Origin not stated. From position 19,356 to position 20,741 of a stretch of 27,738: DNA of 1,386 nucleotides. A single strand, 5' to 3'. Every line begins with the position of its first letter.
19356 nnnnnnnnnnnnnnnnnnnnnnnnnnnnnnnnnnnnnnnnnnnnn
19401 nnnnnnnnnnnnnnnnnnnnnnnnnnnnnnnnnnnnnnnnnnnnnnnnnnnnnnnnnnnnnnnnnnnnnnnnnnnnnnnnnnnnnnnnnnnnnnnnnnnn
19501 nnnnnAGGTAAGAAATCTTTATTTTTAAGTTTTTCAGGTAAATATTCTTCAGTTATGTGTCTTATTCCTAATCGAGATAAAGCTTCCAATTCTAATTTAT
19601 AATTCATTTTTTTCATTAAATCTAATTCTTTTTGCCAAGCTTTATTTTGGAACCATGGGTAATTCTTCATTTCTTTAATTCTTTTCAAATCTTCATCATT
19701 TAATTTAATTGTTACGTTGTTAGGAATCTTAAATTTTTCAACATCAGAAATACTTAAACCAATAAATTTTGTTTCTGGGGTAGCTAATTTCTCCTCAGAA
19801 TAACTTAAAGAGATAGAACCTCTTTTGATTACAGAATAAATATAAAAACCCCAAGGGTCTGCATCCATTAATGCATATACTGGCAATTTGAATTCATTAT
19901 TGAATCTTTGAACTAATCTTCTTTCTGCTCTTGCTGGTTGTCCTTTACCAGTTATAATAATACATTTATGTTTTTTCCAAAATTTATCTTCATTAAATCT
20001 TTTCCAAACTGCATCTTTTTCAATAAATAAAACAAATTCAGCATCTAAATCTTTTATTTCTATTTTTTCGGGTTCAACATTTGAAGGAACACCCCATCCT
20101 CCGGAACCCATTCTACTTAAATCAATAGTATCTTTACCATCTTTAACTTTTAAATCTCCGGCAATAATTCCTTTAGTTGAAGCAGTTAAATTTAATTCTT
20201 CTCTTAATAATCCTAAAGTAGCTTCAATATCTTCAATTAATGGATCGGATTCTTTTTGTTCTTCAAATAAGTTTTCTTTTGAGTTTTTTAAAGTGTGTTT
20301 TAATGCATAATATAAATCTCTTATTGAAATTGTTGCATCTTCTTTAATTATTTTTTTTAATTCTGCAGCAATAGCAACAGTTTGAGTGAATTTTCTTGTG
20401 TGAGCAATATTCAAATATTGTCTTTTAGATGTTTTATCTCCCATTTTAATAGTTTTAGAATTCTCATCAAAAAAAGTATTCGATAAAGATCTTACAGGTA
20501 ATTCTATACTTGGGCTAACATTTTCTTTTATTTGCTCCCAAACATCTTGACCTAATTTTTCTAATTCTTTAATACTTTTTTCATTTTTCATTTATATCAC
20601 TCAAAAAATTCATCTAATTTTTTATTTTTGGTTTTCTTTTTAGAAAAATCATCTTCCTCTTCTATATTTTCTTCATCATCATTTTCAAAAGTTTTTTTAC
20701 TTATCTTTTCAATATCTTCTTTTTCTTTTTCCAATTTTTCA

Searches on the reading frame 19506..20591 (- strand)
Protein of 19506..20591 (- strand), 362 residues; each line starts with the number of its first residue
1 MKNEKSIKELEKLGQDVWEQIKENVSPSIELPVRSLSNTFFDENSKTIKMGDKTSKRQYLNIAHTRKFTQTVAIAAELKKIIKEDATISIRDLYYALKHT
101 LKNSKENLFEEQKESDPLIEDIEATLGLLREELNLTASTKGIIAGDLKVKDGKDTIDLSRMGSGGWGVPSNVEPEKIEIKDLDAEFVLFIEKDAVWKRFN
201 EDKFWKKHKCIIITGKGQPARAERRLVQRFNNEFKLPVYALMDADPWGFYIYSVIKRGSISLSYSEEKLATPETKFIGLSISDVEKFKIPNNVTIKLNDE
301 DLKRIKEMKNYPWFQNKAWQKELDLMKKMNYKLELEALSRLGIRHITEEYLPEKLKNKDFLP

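Call 18: find_homologous_proteins(query=window:19506-20591:-, max_evalue=1e-20)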
Query window:19506-20591:- (362 aa): 4883 proteins with E <= 1e-20 among 8000 candidates; the best 120 are listed.
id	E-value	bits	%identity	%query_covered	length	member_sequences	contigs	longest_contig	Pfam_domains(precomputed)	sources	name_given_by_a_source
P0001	3.0e-220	748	93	100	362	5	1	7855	PF21180.4,PF20768.3,PF04406.20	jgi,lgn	jgi:DNA topoisomerase-6 subunit A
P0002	2.7e-199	679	85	100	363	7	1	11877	PF21180.4,PF20768.3,PF04406.20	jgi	-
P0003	8.5e-196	668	82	100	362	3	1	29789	PF21180.4,PF20768.3,PF04406.20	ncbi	-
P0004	2.0e-193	660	81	100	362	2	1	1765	PF21180.4,PF20768.3,PF04406.20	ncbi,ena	-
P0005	6.3e-191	652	80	100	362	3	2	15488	PF21180.4,PF20768.3,PF04406.20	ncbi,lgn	-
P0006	9.4e-187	638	79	100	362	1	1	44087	PF21180.4,PF20768.3,PF04406.20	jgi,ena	-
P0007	3.8e-185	633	77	100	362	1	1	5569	PF21180.4,PF20768.3,PF04406.20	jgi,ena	-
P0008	8.6e-185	632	76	100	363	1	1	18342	PF21180.4,PF20768.3,PF04406.20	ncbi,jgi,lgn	jgi:DNA topoisomerase-6 subunit A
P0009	6.2e-181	619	76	99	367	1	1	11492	PF21180.4,PF20768.3,PF04406.20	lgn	-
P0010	1.2e-180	618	75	99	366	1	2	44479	PF21180.4,PF20768.3,PF04406.20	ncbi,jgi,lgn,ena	-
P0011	2.4e-180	617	76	98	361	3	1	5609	PF21180.4,PF20768.3,PF04406.20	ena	-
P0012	3.6e-178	610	76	98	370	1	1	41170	PF21180.4,PF20768.3,PF04406.20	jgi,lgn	-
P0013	4.1e-178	610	86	86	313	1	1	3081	PF21180.4,PF20768.3,PF04406.20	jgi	jgi:DNA topoisomerase-6 subunit A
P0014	4.2e-178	610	77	99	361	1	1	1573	PF21180.4,PF20768.3,PF04406.20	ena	-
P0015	6.2e-176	603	73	100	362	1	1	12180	PF21180.4,PF20768.3,PF04406.20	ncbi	-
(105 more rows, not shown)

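Call 20: find_encoding_contigs(protein=P0001, flank=10000, max_places=3)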
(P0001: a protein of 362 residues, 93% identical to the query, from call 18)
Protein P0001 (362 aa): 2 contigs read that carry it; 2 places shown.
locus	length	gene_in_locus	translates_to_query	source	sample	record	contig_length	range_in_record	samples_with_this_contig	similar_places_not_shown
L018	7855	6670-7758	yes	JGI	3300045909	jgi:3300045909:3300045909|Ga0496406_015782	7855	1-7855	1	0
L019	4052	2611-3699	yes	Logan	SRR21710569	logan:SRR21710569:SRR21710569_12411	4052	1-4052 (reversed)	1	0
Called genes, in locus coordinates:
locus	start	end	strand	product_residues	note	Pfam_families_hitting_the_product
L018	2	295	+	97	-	?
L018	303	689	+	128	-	PF04138:GtrA_DPMS_TM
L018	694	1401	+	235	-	PF00535:Glycos_transf_2, PF10111:Glyco_tranf_2_2, PF13641:Glyco_tranf_2_3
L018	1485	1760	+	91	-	PF01157:Ribosomal_L21e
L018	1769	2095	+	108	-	-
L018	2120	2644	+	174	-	PF04919:DUF655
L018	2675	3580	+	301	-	PF13489:Methyltransf_23, PF13847:Methyltransf_31 (weak), PF08241:Methyltransf_11 (weak)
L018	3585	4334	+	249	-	PF01163:RIO1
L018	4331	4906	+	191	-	PF00013:KH_1, PF21800:KH_KRR1_2nd, PF22891:KH_PNO1_2nd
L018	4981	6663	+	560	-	PF02518:HATPase_c, PF13589:HATPase_c_3, PF09239:Topo-VIb_trans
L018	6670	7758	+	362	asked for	PF04406:TP6A_N, PF20768:Topo_VI_alpha (weak), PF21180:TOP6A-Spo11_Toprim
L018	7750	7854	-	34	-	?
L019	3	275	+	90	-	?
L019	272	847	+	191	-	PF00013:KH_1, PF21800:KH_KRR1_2nd, PF22891:KH_PNO1_2nd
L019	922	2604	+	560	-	PF02518:HATPase_c, PF13589:HATPase_c_3, PF09239:Topo-VIb_trans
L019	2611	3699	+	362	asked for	PF04406:TP6A_N, PF20768:Topo_VI_alpha (weak), PF21180:TOP6A-Spo11_Toprim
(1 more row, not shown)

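Call 21: find_encoding_contigs(protein=P0002, flank=10000, max_places=3)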
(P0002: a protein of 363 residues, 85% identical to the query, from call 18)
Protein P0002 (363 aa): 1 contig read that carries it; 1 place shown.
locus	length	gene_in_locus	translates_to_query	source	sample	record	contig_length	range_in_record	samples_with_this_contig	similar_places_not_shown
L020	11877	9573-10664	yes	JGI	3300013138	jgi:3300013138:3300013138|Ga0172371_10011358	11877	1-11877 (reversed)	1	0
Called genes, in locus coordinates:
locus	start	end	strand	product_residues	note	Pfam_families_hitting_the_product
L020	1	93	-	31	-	?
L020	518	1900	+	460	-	PF00535:Glycos_transf_2, PF13641:Glyco_tranf_2_3, PF13506:Glyco_transf_21, PF13632:Glyco_trans_2_3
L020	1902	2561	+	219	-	-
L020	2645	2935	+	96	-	PF01157:Ribosomal_L21e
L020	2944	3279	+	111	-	-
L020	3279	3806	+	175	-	PF04919:DUF655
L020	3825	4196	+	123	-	-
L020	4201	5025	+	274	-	PF04383:KilA-N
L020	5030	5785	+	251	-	PF01163:RIO1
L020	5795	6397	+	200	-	PF00013:KH_1, PF21800:KH_KRR1_2nd, PF22891:KH_PNO1_2nd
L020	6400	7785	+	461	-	PF00206:Lyase_1, PF08328:ASL_C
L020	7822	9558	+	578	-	PF02518:HATPase_c, PF13589:HATPase_c_3, PF09239:Topo-VIb_trans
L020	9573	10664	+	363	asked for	PF04406:TP6A_N, PF20768:Topo_VI_alpha, PF21180:TOP6A-Spo11_Toprim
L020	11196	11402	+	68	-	-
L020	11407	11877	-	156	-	?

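Call 22: find_encoding_contigs(protein=P0003, flank=10000, max_places=3)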
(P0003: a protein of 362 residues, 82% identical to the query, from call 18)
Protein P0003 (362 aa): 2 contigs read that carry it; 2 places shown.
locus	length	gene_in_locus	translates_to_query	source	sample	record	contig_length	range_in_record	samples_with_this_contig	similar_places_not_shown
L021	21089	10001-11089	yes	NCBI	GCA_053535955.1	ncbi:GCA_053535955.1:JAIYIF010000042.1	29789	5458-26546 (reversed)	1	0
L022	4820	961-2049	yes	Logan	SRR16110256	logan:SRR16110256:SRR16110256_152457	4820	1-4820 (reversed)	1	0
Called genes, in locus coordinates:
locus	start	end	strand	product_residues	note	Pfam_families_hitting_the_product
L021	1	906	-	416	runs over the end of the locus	PF13506:Glyco_transf_21, PF03142:Chitin_synth_2 (faint), PF00535:Glycos_transf_2, PF10111:Glyco_tranf_2_2, PF13641:Glyco_tranf_2_3, PF13632:Glyco_trans_2_3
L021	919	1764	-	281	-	-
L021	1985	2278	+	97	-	PF01157:Ribosomal_L21e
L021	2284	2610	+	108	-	-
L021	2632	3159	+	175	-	PF04919:DUF655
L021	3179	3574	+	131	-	PF01163:RIO1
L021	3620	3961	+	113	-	PF01163:RIO1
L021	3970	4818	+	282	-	PF02498:Bro-N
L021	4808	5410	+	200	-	PF00013:KH_1, PF21800:KH_KRR1_2nd, PF22891:KH_PNO1_2nd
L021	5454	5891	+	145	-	PF00383:dCMP_cyt_deam_1, PF14437:MafB19-deam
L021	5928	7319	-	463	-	PF00206:Lyase_1, PF08328:ASL_C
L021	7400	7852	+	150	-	PF00583:Acetyltransf_1, PF13673:Acetyltransf_10, PF13508:Acetyltransf_7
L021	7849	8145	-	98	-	-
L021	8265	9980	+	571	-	PF02518:HATPase_c, PF13589:HATPase_c_3, PF09239:Topo-VIb_trans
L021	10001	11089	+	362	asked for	PF04406:TP6A_N, PF20768:Topo_VI_alpha (weak), PF21180:TOP6A-Spo11_Toprim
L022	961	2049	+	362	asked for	PF04406:TP6A_N, PF20768:Topo_VI_alpha (weak), PF21180:TOP6A-Spo11_Toprim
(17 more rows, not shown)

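Call 83: find_encoding_contigs(protein=P0005, flank=4000, max_places=2)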
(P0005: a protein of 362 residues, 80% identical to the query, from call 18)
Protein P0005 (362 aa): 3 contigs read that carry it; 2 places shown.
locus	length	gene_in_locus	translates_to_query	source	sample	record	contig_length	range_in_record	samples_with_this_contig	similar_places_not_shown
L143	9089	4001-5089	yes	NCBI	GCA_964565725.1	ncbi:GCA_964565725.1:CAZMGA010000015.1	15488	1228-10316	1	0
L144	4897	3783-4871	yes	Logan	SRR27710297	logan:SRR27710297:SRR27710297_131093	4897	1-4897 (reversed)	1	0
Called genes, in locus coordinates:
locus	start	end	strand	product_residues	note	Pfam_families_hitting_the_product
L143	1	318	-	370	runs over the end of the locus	PF02457:DAC, PF10635:DisA-linker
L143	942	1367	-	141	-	PF00383:dCMP_cyt_deam_1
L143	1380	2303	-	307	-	PF13489:Methyltransf_23, PF13847:Methyltransf_31 (weak)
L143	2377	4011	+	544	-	PF02518:HATPase_c, PF13589:HATPase_c_3, PF09239:Topo-VIb_trans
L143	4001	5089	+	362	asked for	PF04406:TP6A_N, PF20768:Topo_VI_alpha, PF21180:TOP6A-Spo11_Toprim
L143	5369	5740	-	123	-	-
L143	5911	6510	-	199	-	PF00013:KH_1 (weak), PF21800:KH_KRR1_2nd, PF22891:KH_PNO1_2nd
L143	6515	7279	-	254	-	PF01163:RIO1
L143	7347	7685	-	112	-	PF03874:RNA_pol_Rpb4 (weak)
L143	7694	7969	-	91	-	PF01157:Ribosomal_L21e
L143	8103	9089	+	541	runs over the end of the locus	PF00884:Sulfatase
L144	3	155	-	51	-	?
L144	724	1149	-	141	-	PF00383:dCMP_cyt_deam_1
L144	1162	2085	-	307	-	PF13489:Methyltransf_23, PF13847:Methyltransf_31 (weak)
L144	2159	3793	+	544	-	PF02518:HATPase_c, PF13589:HATPase_c_3, PF09239:Topo-VIb_trans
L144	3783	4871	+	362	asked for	PF04406:TP6A_N, PF20768:Topo_VI_alpha, PF21180:TOP6A-Spo11_Toprim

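Call 84: find_encoding_contigs(protein=P0006, flank=4000, max_places=2)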
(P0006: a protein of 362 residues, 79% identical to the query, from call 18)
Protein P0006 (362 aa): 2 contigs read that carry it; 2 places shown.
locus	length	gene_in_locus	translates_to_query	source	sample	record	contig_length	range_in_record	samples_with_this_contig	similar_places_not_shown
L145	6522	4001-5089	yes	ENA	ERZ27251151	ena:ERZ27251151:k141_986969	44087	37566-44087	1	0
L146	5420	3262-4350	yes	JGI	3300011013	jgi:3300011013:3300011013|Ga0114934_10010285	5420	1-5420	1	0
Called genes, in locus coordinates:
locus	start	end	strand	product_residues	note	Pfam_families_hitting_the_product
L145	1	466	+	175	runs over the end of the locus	PF04919:DUF655, PF14579:HHH_6 (faint)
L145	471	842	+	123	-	-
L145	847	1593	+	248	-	PF01163:RIO1, PF03109:ABC1 (weak)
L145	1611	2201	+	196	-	PF00013:KH_1 (weak), PF21800:KH_KRR1_2nd, PF22891:KH_PNO1_2nd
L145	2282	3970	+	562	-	PF02518:HATPase_c, PF13589:HATPase_c_3, PF09239:Topo-VIb_trans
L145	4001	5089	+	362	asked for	PF04406:TP6A_N, PF20768:Topo_VI_alpha (weak), PF21180:TOP6A-Spo11_Toprim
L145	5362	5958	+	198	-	-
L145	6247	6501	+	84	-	PF25213:HVO_A0261_N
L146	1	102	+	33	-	?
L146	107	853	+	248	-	PF01163:RIO1, PF03109:ABC1 (weak)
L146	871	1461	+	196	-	PF00013:KH_1 (weak), PF21800:KH_KRR1_2nd, PF22891:KH_PNO1_2nd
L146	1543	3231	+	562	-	PF02518:HATPase_c, PF13589:HATPase_c_3, PF09239:Topo-VIb_trans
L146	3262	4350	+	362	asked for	PF04406:TP6A_N, PF20768:Topo_VI_alpha (weak), PF21180:TOP6A-Spo11_Toprim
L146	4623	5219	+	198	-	-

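Call 85: find_encoding_contigs(protein=P0008, flank=4000, max_places=2)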
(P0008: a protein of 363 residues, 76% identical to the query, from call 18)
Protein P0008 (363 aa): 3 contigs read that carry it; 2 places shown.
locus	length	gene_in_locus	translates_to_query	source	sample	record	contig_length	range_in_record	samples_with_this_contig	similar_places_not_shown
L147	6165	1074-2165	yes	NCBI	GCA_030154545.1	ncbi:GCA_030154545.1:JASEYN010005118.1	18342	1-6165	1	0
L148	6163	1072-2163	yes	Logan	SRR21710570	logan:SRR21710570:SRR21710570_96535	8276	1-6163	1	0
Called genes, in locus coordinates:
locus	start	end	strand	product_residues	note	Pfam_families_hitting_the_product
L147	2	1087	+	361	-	?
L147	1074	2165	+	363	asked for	PF04406:TP6A_N, PF20768:Topo_VI_alpha, PF21180:TOP6A-Spo11_Toprim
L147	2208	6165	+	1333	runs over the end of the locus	-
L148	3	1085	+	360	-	?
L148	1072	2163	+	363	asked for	PF04406:TP6A_N, PF20768:Topo_VI_alpha, PF21180:TOP6A-Spo11_Toprim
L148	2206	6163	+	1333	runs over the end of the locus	-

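Call 86: find_encoding_contigs(protein=P0010, flank=4000, max_places=2)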
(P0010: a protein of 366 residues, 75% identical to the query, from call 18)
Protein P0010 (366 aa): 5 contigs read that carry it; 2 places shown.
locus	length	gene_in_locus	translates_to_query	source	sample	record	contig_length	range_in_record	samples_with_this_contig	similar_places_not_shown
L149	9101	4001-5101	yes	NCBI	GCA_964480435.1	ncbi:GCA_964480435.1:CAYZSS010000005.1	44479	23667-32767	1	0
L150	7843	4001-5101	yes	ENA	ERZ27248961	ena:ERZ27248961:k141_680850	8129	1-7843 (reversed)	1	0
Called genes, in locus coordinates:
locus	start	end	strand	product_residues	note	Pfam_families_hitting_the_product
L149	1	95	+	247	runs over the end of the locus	PF01163:RIO1, PF06293:Kdo (weak)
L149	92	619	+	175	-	PF00013:KH_1 (weak), PF22675:KH-I_KHDC4-BBP (faint), PF21800:KH_KRR1_2nd, PF22891:KH_PNO1_2nd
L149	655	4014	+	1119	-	PF14890:Intein_splicing, PF14528:LAGLIDADG_3 (weak), PF09239:Topo-VIb_trans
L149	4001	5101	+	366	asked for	PF04406:TP6A_N, PF20768:Topo_VI_alpha (weak), PF21180:TOP6A-Spo11_Toprim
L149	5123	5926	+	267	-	-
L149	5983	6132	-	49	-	-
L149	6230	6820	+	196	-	PF01470:Peptidase_C15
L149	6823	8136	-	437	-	-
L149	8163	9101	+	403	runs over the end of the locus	PF12705:PDDEXK_1, PF01930:Cas_Cas4 (faint)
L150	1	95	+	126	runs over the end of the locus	?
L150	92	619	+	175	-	PF00013:KH_1 (weak), PF22675:KH-I_KHDC4-BBP (faint), PF21800:KH_KRR1_2nd, PF22891:KH_PNO1_2nd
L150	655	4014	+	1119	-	PF14890:Intein_splicing, PF14528:LAGLIDADG_3 (weak), PF09239:Topo-VIb_trans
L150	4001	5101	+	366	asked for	PF04406:TP6A_N, PF20768:Topo_VI_alpha (weak), PF21180:TOP6A-Spo11_Toprim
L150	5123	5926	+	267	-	-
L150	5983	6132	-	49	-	-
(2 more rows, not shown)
